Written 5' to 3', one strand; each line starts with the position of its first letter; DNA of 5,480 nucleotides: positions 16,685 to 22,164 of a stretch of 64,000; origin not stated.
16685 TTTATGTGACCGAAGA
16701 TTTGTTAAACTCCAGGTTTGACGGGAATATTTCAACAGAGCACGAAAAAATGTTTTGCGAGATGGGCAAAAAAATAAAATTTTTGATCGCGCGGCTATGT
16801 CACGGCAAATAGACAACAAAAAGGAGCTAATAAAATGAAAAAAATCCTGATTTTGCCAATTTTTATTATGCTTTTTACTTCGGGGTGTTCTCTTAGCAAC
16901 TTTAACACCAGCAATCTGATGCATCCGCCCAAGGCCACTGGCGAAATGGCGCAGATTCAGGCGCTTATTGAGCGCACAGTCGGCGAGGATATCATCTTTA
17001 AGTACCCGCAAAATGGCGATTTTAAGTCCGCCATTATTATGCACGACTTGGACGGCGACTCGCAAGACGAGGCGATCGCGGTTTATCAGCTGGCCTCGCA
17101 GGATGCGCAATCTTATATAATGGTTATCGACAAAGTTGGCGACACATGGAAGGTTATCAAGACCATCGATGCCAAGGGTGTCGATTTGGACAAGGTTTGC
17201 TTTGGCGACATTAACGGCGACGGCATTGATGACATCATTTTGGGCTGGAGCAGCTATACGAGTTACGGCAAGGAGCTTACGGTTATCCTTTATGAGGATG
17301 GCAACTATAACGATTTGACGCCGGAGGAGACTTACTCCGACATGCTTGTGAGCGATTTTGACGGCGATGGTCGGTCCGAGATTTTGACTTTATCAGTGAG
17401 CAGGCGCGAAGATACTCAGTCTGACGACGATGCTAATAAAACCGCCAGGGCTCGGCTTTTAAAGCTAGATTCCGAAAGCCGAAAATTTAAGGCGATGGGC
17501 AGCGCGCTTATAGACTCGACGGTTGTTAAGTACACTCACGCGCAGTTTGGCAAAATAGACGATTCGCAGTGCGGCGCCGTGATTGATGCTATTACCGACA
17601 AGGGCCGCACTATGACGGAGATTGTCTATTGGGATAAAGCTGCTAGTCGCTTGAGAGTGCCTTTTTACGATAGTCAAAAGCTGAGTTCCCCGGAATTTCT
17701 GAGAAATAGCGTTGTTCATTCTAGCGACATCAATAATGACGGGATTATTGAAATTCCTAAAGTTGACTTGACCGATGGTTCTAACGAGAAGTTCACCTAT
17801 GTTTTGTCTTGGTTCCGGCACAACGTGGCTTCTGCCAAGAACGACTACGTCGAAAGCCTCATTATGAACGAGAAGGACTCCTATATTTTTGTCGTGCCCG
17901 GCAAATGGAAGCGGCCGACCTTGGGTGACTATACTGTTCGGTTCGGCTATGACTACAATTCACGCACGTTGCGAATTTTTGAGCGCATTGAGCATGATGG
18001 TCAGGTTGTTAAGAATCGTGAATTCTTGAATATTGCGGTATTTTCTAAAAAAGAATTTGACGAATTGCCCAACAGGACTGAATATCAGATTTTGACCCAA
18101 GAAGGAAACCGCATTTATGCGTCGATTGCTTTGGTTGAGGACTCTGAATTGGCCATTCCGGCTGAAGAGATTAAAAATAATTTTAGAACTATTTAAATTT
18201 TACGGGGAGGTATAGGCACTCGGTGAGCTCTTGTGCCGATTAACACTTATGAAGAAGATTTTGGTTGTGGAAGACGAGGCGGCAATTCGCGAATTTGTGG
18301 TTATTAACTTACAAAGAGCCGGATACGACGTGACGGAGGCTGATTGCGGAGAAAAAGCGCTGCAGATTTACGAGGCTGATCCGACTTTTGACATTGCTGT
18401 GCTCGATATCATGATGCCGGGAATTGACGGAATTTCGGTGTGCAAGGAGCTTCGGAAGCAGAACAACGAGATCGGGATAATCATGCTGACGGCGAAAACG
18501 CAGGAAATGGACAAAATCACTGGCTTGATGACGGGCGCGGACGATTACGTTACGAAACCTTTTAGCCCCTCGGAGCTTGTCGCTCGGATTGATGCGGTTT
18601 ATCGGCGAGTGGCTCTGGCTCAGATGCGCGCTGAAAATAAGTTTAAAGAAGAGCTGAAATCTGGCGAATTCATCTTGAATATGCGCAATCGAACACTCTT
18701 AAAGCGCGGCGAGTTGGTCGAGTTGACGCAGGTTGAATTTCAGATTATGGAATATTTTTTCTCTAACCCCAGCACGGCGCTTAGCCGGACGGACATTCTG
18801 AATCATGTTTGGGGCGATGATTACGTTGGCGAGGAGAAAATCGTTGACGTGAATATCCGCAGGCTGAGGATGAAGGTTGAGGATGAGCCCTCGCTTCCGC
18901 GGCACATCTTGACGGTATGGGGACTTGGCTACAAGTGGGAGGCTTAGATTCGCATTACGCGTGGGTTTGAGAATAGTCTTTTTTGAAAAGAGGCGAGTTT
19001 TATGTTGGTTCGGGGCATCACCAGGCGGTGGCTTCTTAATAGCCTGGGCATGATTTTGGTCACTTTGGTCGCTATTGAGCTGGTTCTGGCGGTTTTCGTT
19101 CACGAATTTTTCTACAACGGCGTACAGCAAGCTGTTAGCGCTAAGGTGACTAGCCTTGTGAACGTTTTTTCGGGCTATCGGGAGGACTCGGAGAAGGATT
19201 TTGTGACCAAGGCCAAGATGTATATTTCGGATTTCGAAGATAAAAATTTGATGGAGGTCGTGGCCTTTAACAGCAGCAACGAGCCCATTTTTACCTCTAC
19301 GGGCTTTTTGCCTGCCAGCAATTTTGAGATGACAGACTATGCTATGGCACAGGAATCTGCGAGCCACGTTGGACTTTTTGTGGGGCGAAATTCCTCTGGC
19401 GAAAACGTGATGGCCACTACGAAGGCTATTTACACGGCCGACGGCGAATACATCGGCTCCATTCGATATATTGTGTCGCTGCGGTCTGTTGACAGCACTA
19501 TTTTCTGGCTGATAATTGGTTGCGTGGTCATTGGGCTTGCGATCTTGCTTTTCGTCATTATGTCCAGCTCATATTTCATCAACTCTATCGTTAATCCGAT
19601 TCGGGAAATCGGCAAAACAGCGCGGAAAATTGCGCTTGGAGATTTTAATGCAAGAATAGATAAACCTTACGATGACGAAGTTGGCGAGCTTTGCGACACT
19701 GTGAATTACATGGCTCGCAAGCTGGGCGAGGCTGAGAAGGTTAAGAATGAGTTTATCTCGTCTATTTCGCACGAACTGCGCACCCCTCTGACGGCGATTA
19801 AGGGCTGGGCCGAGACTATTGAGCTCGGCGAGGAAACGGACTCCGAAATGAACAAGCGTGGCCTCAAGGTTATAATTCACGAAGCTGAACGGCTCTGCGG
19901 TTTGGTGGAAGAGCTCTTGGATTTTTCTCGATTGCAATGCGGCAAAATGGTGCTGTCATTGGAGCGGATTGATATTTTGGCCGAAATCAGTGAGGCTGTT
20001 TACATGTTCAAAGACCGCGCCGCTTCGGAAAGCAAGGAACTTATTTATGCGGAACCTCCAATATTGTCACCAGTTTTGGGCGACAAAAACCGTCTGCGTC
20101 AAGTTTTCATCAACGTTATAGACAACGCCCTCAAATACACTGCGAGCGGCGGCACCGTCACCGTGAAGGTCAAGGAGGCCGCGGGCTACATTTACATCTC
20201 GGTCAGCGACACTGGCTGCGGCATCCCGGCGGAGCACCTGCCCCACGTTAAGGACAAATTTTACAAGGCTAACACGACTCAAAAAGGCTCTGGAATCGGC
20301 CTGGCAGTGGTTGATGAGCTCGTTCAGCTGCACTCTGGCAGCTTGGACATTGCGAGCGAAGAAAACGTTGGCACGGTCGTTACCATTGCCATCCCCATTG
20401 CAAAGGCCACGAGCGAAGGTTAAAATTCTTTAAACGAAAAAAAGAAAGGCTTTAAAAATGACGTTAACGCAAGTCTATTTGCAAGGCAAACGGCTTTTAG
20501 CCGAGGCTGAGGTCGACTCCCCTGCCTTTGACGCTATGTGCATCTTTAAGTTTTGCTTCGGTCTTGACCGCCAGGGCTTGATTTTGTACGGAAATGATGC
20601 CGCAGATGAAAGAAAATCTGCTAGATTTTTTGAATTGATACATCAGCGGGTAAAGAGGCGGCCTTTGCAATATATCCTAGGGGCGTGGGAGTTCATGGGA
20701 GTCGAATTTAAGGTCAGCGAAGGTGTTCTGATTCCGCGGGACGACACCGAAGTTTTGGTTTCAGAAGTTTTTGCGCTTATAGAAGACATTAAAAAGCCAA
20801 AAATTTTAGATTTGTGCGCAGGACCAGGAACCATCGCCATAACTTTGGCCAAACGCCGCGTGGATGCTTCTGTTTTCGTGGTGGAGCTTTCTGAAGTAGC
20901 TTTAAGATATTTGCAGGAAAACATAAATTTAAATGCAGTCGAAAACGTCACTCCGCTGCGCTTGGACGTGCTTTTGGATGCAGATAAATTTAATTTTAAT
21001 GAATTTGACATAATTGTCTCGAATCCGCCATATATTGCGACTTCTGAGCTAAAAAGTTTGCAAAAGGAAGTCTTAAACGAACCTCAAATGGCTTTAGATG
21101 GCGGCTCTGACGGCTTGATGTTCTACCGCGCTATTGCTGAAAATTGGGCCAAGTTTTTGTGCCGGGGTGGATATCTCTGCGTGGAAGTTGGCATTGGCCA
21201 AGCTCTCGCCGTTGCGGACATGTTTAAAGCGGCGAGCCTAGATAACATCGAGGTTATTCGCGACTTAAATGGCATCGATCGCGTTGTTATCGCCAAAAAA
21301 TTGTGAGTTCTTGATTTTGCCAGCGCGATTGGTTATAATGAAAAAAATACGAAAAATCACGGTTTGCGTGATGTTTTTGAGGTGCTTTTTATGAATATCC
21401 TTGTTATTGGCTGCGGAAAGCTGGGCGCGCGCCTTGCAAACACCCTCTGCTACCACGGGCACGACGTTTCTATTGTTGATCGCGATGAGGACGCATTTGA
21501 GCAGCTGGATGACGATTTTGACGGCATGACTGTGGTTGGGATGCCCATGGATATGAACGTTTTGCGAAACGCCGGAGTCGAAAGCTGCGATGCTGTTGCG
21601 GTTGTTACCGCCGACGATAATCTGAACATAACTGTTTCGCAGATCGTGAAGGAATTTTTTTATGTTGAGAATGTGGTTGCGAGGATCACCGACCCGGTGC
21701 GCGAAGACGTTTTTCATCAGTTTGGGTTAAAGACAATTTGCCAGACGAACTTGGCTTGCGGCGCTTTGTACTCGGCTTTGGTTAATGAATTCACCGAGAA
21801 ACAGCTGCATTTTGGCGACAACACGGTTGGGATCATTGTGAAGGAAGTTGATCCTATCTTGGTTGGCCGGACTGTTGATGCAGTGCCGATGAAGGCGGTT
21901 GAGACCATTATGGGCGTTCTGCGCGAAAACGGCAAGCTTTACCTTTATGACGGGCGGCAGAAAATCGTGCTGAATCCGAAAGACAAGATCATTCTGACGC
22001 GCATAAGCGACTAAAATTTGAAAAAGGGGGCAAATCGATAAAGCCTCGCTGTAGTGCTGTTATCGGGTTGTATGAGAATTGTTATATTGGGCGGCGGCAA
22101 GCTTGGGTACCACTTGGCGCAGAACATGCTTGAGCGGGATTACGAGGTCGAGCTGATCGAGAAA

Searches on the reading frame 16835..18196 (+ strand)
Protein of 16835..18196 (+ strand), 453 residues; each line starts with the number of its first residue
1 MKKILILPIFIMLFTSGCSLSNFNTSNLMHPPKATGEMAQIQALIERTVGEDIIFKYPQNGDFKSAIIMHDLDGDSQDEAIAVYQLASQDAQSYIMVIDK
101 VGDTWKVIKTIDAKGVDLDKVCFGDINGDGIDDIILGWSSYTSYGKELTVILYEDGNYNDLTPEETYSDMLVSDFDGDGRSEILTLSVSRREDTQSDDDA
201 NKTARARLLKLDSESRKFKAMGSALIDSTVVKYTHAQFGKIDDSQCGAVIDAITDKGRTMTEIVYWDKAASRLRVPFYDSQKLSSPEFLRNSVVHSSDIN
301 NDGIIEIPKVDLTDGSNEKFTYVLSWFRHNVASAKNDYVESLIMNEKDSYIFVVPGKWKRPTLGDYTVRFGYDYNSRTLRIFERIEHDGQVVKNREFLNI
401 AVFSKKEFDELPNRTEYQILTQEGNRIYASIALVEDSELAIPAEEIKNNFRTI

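Call 57: search_protein_families(library=pfam, proteins=[window:16835-18196:+], max_evalue=0.00001)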
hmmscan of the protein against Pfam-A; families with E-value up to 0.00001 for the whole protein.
window:16835-18196:+ (453 aa): 2 families
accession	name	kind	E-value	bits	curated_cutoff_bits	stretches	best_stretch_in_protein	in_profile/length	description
PF13517.12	FG-GAP_3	-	5.4e-09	37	26.9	0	71-135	1-60/61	FG-GAP-like repeat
PF01839.29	FG-GAP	-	4e-07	30.2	22.1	0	121-137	5-21/37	FG-GAP repeat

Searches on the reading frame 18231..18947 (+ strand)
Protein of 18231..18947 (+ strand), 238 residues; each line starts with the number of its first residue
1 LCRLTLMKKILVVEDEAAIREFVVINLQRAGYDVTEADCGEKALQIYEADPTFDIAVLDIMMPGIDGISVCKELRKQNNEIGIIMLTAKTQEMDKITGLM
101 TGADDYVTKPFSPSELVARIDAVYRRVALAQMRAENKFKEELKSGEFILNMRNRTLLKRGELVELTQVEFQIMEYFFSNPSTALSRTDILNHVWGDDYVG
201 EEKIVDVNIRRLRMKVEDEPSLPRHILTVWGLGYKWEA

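Call 57: search_protein_families(library=pfam, proteins=[window:18231-18947:+], max_evalue=0.00001)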
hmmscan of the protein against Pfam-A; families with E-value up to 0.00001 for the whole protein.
window:18231-18947:+ (238 aa): 2 families
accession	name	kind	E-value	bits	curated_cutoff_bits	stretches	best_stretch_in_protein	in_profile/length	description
PF00072.30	Response_reg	-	1.2e-30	106.4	30.2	1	10-120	1-110/111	Response regulator receiver domain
PF00486.34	Trans_reg_C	-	1.1e-24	86.7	26.2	1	161-235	2-76/77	Transcriptional regulatory protein, C terminal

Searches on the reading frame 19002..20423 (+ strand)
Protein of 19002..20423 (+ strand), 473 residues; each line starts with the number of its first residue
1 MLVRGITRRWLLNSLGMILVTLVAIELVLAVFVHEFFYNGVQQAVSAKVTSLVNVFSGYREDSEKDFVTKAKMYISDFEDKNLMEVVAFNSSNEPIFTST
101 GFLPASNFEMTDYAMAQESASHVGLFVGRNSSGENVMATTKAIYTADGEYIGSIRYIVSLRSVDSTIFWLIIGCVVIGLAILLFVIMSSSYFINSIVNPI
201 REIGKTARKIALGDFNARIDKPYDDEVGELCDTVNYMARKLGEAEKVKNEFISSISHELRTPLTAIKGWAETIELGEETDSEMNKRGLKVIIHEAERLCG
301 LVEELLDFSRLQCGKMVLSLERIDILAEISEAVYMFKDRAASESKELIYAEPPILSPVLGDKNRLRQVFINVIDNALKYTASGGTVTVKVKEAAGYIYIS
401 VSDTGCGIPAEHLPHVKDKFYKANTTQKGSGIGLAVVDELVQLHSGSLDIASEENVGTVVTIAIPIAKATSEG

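Call 57: search_protein_families(library=pfam, proteins=[window:19002-20423:+], max_evalue=0.00001)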
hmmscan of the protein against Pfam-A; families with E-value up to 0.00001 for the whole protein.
window:19002-20423:+ (473 aa): 3 families
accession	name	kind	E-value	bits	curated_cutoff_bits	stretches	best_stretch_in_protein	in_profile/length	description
PF02518.31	HATPase_c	-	1.7e-29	103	26.4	1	360-466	1-109/111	Histidine kinase-, DNA gyrase B-, and HSP90-like ATPase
PF00512.31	HisKA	-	6.1e-18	65.1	26.9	1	248-313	2-65/66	His Kinase A (phospho-acceptor) domain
PF00672.30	HAMP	-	2.2e-11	44.3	25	1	192-241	2-51/53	HAMP domain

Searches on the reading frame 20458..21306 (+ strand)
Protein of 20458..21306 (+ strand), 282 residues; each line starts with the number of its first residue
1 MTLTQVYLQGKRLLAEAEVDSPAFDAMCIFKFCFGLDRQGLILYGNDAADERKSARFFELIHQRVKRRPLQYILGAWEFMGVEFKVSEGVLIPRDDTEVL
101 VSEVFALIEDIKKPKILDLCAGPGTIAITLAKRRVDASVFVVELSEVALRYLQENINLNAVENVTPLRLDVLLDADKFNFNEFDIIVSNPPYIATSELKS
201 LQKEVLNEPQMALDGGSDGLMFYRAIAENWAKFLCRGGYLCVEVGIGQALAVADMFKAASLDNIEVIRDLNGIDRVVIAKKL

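Call 57: search_protein_families(library=pfam, proteins=[window:20458-21306:+], max_evalue=0.00001)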
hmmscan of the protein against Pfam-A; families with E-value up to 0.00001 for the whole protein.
window:20458-21306:+ (282 aa): 8 families
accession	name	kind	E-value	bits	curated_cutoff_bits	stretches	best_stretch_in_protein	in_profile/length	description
PF17827.6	PrmC_N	-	3.1e-18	66.5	23.4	1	6-75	2-71/71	PrmC N-terminal domain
PF05175.20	MTS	-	1.4e-13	51.3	23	1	109-213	28-130/170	Methyltransferase small domain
PF03602.21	Cons_hypoth95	-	3.1e-10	40.4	24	1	103-206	31-137/182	Conserved hypothetical protein 95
PF13649.12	Methyltransf_25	-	2.3e-08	35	27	1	116-204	1-88/97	Methyltransferase domain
PF02475.24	TRM5-TYW2_MTfase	-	8.9e-08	32.7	28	1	115-193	39-115/164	TRM5/TYW2 methyltransferase domain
PF13847.12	Methyltransf_31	-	2.3e-07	31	27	1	115-206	6-94/145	Methyltransferase domain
PF07669.17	Eco57I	-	1.6e-06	28.8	25.3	1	127-213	12-105/171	Eco57I restriction-modification methylase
PF06325.19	PrmA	-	6.8e-06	26.2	22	1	113-189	162-233/296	Ribosomal protein L11 methyltransferase (PrmA)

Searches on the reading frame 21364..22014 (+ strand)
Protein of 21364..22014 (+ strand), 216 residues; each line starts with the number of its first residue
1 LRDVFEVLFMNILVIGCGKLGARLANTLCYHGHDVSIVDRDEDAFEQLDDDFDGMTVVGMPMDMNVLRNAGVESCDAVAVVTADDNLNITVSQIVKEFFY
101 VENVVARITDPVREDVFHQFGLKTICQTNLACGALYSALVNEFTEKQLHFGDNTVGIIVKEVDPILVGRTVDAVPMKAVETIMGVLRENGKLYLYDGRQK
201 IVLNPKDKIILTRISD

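Call 58: search_protein_families(library=pfam, proteins=[window:21364-22014:+], max_evalue=0.00001)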
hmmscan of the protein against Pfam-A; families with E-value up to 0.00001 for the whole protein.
window:21364-22014:+ (216 aa): 1 family
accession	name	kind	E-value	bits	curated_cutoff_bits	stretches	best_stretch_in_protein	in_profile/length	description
PF02254.24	TrkA_N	-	2.8e-25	89.3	23.8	1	12-126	1-114/116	TrkA-N domain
